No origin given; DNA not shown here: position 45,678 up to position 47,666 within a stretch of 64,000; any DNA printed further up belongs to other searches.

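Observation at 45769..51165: Self-contained TerB-N/TerB-C + DUF2791-like ATPase + Lhr-like helicase operon (Shango-type candidate anti-phage system)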

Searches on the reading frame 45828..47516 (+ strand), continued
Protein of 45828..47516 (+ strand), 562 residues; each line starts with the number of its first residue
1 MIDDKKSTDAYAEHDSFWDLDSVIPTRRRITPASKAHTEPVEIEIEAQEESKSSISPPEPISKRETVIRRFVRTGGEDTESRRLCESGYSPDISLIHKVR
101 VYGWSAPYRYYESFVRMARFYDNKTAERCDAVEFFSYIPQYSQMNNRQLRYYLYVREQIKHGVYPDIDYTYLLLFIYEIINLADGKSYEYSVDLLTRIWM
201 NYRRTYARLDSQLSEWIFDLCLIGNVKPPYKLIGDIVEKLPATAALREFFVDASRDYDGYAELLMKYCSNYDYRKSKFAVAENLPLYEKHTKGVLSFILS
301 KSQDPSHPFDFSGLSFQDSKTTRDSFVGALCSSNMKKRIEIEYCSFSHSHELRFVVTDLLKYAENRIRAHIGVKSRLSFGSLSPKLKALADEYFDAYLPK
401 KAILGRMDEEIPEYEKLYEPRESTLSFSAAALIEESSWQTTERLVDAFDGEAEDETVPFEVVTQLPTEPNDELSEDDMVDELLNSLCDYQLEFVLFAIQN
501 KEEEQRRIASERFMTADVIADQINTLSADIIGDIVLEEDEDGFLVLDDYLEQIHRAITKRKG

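Call 65: fold_search(model_id=the predicted structure, library=pdb)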
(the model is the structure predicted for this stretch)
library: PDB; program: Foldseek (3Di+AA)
matches with E <= 10: 203; with E <= 0.001: 0
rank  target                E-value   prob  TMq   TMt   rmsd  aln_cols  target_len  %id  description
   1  3lku_A                5.7e-02  0.72  0.18  0.31  17.6       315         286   14  Crystal structure of S. cerevisiae Get4 in complex with an N-terminal fragment of Get5 (released 2010-06-23)
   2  4pwx_C                1.2e-01  0.57  0.18  0.32  16.7       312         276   13  Crystal structure of an ATP-bound Get3-Get4-Get5 complex from S.cerevisiae (released 2014-04-09)
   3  4pwx_E                1.6e-01  0.51  0.18  0.32  16.7       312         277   13  Crystal structure of an ATP-bound Get3-Get4-Get5 complex from S.cerevisiae (released 2014-04-09)
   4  2wpv_A                1.7e-01  0.44  0.17  0.29  17.2       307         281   12  Crystal structure of S. cerevisiae Get4-Get5 complex (released 2010-01-26)
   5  5bw8_C                1.8e-01  0.47  0.17  0.30  17.1       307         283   13  2.8 A crystal structure of a Get3-Get4-Get5 intermediate complex from S.cerevisiae (released 2015-10-14)
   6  5y2v_B                2.2e-01  0.97  0.11  0.19   3.8        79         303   19  Strcutrue of the full-length CcmR complexed with 2-OG from Synechocystis PCC6803 (released 2017-12-27)
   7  3lku_E                2.8e-01  0.30  0.17  0.28  18.1       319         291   16  Crystal structure of S. cerevisiae Get4 in complex with an N-terminal fragment of Get5 (released 2010-06-23)
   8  5y2v_A                3.7e-01  0.96  0.11  0.20   3.9        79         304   16  Strcutrue of the full-length CcmR complexed with 2-OG from Synechocystis PCC6803 (released 2017-12-27)
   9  5z4z_B                3.8e-01  0.94  0.11  0.50   4.1        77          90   17  Crystal structure of PaCysB NTD domain with space group C2 (released 2019-01-23)
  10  2wpv_E                4.7e-01  0.25  0.17  0.29  17.1       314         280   13  Crystal structure of S. cerevisiae Get4-Get5 complex (released 2010-01-26)
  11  8t12_B                5.5e-01  0.16  0.08  0.06  12.2       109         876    8  Cryo-EM structure of DENV2 NS5 in complex with human STAT2 with the N-terminal domain of STAT2 ordered. (released 2024-01-17)
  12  5y2v_D                5.7e-01  0.91  0.11  0.18   3.6        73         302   20  Strcutrue of the full-length CcmR complexed with 2-OG from Synechocystis PCC6803 (released 2017-12-27)
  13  4pzj                  6.0e-01  0.90  0.11  0.58   3.7        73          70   15  1.60 Angstrom resolution crystal structure of a transcriptional regulator of the LysR family from Eggerthella lenta DSM  (released 2014-04-23)
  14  1bja_A                6.0e-01  0.82  0.11  0.46   6.4        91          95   15  ACTIVATION DOMAIN OF THE PHAGE T4 TRANSCRIPTION FACTOR MOTA (released 1998-11-04)
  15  5z4y_A                6.7e-01  0.85  0.11  0.48   4.1        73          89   16  Crystal structure of PaCysB NTD domain with space group P4 (released 2019-01-23)
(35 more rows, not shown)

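Call 82: search_protein_representatives(protein=window:45828-47516:+)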
Query: 562 residues. Proteins with E-value up to 0.001 (for the whole library): 1717; up to 1e-10: 947; up to 1e-30: 414. The best 150 are listed.
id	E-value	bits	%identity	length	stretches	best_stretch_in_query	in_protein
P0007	1.8e-176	604.5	51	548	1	14-558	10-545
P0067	1.8e-137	475.8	44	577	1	14-555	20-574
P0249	1.2e-112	393.8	40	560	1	12-553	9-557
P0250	3.6e-110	385.7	44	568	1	11-558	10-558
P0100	2.9e-109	382.7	40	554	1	13-551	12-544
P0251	7.8e-109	381.3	40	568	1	11-556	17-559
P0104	1.1e-108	380.8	37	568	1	3-556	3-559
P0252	2.4e-108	379.7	37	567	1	8-555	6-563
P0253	3.3e-108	379.2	42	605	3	50-465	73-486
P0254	5.2e-108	378.6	40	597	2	12-489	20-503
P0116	2.5e-107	376.3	42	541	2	45-467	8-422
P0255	7.0e-106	371.5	43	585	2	75-459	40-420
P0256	1.7e-104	366.9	41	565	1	13-553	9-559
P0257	2.0e-104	366.7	39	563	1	6-558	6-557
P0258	4.4e-104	365.6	42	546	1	86-552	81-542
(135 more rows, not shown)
